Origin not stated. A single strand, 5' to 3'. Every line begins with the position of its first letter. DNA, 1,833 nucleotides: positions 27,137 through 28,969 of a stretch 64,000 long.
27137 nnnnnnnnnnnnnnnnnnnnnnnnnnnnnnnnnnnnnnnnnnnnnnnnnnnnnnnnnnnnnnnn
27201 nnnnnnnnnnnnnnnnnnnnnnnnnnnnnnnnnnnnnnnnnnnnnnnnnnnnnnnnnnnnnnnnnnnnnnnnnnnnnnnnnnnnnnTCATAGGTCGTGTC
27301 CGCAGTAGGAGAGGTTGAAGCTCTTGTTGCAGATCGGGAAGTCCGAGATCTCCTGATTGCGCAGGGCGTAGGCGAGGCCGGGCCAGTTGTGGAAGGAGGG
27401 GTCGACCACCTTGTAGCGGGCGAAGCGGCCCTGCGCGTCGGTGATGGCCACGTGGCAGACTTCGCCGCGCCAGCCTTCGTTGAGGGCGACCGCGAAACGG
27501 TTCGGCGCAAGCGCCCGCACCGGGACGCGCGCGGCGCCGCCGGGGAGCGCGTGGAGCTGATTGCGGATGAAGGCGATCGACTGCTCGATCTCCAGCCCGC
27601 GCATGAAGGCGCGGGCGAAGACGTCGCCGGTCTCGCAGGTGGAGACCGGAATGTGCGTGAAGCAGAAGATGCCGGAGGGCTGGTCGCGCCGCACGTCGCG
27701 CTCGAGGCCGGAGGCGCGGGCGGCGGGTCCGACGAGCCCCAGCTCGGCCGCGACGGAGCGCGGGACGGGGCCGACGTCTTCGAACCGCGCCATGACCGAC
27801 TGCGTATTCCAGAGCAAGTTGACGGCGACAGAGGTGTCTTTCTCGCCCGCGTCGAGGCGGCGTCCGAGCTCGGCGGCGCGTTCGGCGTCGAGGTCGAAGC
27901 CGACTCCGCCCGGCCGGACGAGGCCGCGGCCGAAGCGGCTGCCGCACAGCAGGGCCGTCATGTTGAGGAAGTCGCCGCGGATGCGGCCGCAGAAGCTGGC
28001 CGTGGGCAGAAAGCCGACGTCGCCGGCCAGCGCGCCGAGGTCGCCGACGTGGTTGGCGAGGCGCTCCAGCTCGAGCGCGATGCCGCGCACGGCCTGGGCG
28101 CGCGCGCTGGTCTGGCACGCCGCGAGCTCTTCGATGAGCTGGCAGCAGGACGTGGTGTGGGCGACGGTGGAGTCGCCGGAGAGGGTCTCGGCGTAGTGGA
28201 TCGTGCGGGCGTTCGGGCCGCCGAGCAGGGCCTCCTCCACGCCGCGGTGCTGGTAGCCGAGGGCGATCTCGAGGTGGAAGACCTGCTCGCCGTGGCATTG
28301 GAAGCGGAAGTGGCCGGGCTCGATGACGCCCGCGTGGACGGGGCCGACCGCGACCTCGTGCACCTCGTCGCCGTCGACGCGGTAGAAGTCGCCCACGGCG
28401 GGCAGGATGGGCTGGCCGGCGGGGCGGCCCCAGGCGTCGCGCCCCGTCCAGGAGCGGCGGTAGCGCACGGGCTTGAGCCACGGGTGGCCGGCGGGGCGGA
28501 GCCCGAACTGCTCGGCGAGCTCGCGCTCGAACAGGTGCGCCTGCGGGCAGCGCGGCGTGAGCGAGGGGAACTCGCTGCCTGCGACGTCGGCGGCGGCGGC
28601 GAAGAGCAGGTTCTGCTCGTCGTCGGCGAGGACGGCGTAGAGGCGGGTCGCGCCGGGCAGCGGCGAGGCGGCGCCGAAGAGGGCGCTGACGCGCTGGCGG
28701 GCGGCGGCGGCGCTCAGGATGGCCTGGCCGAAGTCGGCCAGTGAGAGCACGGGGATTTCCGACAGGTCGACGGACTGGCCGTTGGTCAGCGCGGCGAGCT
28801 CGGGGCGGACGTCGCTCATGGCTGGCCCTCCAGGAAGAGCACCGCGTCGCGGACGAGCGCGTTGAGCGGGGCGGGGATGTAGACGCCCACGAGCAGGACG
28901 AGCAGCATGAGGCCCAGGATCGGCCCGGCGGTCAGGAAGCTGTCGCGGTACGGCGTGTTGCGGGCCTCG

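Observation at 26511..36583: Ehr-type complex-I/hydrogenase-4-like membrane oxidoreductase operon whose 'large subunit' has lost the NiFe cysteines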

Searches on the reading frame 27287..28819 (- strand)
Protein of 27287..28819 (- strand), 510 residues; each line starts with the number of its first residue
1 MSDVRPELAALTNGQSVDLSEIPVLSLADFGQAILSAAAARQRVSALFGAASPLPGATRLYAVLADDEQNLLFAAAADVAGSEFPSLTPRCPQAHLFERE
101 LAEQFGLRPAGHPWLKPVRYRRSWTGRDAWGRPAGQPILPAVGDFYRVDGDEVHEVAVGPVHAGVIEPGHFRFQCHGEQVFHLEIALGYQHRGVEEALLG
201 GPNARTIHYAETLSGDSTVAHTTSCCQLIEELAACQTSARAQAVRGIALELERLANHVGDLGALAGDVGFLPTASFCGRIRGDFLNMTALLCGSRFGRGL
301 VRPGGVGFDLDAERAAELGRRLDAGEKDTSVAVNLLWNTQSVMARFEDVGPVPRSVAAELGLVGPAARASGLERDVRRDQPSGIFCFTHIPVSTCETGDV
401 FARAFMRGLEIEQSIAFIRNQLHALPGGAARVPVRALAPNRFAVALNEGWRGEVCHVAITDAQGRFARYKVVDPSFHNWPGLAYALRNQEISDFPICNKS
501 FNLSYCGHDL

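Call 5: search_protein_families(library=pfam, proteins=[window:27287-28819:-], max_evalue=0.01)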
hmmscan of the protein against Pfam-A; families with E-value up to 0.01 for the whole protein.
window:27287-28819:- (510 aa): 2 families
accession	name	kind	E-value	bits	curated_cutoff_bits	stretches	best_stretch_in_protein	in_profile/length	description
PF00346.24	Complex1_49kDa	-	9.3e-35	120.4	24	2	267-435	1-169/271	Respiratory-chain NADH dehydrogenase, 49 Kd subunit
PF00329.25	Complex1_30kDa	-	5e-07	30.8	22.5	1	69-126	53-111/124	Respiratory-chain NADH dehydrogenase, 30 Kd subunit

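Call 6: search_protein_families(library=ncbifam, proteins=[window:27287-28819:-], max_evalue=0.01)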
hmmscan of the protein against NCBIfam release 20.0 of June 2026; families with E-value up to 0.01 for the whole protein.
window:27287-28819:- (510 aa): 8 families
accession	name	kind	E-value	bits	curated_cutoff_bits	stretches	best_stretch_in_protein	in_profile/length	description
NF004739.1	PRK06075.1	equivalog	1.1e-49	169.3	360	1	155-430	2-277/384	NADH-quinone oxidoreductase subunit D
TIGR01962.1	NuoD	equivalog_domain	2.3e-40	138.7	459.35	1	157-438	6-287/386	NADH dehydrogenase (quinone) subunit D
NF009808.0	PRK13292.1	equivalog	3.1e-38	131.2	1156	1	77-428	317-682/791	NADH-quinone oxidoreductase subunit B/C/D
NF008974.0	PRK12322.1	equivalog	2.3e-36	125.6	522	1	156-494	9-350/366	NADH-quinone oxidoreductase subunit D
NF040602.1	F420_dehyd_FpoD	exception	3.5e-31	108.5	600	1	156-494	10-356/372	F420H2 dehydrogenase subunit FpoD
NF008728.0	PRK11742.1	equivalog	5.4e-26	91.1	840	1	156-434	217-495/598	NADH-quinone oxidoreductase subunit C/D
NF005649.0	PRK07415.1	equivalog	1.4e-23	83.6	583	1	156-430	13-288/394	NAD(P)H-quinone oxidoreductase subunit H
TIGR03295.1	frhA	equivalog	0.0035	16.3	392.5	0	439-486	325-371/412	coenzyme F420 hydrogenase subunit alpha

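Call 7: search_solved_structures(query=window:27287-28819:-, max_evalue=0.001, show_alignments=4)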
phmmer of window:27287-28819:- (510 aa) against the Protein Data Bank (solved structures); distinct sequences matched with E-value up to 0.001: 54.
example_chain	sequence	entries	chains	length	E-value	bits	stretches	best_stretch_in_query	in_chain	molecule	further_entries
7z0s_E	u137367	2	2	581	3.1e-48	168.3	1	77-505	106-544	Formate hydrogenlyase subunit 5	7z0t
6cfw_L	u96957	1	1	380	9.7e-33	117.2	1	156-500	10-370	Membrane-bound hydrogenase subunit alpha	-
2fug_4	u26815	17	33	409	1.3e-31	113.5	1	152-439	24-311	NADH-quinone oxidoreductase chain 4 | NADH-QUINONE OXIDOREDUCTASE SUBUNIT 4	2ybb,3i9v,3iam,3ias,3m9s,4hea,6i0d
7q5y_B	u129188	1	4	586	2.2e-23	86.3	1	158-422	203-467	NADH-quinone oxidoreductase subunit C/D 2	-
6hum_H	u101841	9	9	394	1.8e-22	83.3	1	157-429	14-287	NAD(P)H-quinone oxidoreductase subunit H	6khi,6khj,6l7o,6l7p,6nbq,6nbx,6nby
8ba0_D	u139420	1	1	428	6.5e-21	78.2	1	159-439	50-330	Complex I-49kD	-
8b9z_D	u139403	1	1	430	6.6e-21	78.1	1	159-439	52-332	Complex I-49kD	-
8esw_S2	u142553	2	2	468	8.4e-21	77.8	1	159-439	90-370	Complex I-49kD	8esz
8bpx_D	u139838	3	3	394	9.2e-21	77.7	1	159-440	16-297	NADH dehydrogenase [ubiquinone] iron-sulfur protein 2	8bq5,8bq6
7aqr_D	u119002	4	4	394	9.8e-21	77.6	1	159-440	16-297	NADH dehydrogenase subunit 7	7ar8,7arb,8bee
7ar7_D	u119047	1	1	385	9.9e-21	77.6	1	159-440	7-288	NADH dehydrogenase [ubiquinone] iron-sulfur protein 2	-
8e73_S2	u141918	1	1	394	5.7e-20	75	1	159-440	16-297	NDUS2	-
7a23_G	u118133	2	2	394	2.7e-19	72.8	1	159-440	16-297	Nad7m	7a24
6x89_S2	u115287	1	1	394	3.6e-19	72.4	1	171-440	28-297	NDUS2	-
9iho_D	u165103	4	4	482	4.5e-19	72.1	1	159-443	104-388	NUCM (49 kDa) subunit of mitochondrial NADH:ubiquinone oxidoreductase (Complex I)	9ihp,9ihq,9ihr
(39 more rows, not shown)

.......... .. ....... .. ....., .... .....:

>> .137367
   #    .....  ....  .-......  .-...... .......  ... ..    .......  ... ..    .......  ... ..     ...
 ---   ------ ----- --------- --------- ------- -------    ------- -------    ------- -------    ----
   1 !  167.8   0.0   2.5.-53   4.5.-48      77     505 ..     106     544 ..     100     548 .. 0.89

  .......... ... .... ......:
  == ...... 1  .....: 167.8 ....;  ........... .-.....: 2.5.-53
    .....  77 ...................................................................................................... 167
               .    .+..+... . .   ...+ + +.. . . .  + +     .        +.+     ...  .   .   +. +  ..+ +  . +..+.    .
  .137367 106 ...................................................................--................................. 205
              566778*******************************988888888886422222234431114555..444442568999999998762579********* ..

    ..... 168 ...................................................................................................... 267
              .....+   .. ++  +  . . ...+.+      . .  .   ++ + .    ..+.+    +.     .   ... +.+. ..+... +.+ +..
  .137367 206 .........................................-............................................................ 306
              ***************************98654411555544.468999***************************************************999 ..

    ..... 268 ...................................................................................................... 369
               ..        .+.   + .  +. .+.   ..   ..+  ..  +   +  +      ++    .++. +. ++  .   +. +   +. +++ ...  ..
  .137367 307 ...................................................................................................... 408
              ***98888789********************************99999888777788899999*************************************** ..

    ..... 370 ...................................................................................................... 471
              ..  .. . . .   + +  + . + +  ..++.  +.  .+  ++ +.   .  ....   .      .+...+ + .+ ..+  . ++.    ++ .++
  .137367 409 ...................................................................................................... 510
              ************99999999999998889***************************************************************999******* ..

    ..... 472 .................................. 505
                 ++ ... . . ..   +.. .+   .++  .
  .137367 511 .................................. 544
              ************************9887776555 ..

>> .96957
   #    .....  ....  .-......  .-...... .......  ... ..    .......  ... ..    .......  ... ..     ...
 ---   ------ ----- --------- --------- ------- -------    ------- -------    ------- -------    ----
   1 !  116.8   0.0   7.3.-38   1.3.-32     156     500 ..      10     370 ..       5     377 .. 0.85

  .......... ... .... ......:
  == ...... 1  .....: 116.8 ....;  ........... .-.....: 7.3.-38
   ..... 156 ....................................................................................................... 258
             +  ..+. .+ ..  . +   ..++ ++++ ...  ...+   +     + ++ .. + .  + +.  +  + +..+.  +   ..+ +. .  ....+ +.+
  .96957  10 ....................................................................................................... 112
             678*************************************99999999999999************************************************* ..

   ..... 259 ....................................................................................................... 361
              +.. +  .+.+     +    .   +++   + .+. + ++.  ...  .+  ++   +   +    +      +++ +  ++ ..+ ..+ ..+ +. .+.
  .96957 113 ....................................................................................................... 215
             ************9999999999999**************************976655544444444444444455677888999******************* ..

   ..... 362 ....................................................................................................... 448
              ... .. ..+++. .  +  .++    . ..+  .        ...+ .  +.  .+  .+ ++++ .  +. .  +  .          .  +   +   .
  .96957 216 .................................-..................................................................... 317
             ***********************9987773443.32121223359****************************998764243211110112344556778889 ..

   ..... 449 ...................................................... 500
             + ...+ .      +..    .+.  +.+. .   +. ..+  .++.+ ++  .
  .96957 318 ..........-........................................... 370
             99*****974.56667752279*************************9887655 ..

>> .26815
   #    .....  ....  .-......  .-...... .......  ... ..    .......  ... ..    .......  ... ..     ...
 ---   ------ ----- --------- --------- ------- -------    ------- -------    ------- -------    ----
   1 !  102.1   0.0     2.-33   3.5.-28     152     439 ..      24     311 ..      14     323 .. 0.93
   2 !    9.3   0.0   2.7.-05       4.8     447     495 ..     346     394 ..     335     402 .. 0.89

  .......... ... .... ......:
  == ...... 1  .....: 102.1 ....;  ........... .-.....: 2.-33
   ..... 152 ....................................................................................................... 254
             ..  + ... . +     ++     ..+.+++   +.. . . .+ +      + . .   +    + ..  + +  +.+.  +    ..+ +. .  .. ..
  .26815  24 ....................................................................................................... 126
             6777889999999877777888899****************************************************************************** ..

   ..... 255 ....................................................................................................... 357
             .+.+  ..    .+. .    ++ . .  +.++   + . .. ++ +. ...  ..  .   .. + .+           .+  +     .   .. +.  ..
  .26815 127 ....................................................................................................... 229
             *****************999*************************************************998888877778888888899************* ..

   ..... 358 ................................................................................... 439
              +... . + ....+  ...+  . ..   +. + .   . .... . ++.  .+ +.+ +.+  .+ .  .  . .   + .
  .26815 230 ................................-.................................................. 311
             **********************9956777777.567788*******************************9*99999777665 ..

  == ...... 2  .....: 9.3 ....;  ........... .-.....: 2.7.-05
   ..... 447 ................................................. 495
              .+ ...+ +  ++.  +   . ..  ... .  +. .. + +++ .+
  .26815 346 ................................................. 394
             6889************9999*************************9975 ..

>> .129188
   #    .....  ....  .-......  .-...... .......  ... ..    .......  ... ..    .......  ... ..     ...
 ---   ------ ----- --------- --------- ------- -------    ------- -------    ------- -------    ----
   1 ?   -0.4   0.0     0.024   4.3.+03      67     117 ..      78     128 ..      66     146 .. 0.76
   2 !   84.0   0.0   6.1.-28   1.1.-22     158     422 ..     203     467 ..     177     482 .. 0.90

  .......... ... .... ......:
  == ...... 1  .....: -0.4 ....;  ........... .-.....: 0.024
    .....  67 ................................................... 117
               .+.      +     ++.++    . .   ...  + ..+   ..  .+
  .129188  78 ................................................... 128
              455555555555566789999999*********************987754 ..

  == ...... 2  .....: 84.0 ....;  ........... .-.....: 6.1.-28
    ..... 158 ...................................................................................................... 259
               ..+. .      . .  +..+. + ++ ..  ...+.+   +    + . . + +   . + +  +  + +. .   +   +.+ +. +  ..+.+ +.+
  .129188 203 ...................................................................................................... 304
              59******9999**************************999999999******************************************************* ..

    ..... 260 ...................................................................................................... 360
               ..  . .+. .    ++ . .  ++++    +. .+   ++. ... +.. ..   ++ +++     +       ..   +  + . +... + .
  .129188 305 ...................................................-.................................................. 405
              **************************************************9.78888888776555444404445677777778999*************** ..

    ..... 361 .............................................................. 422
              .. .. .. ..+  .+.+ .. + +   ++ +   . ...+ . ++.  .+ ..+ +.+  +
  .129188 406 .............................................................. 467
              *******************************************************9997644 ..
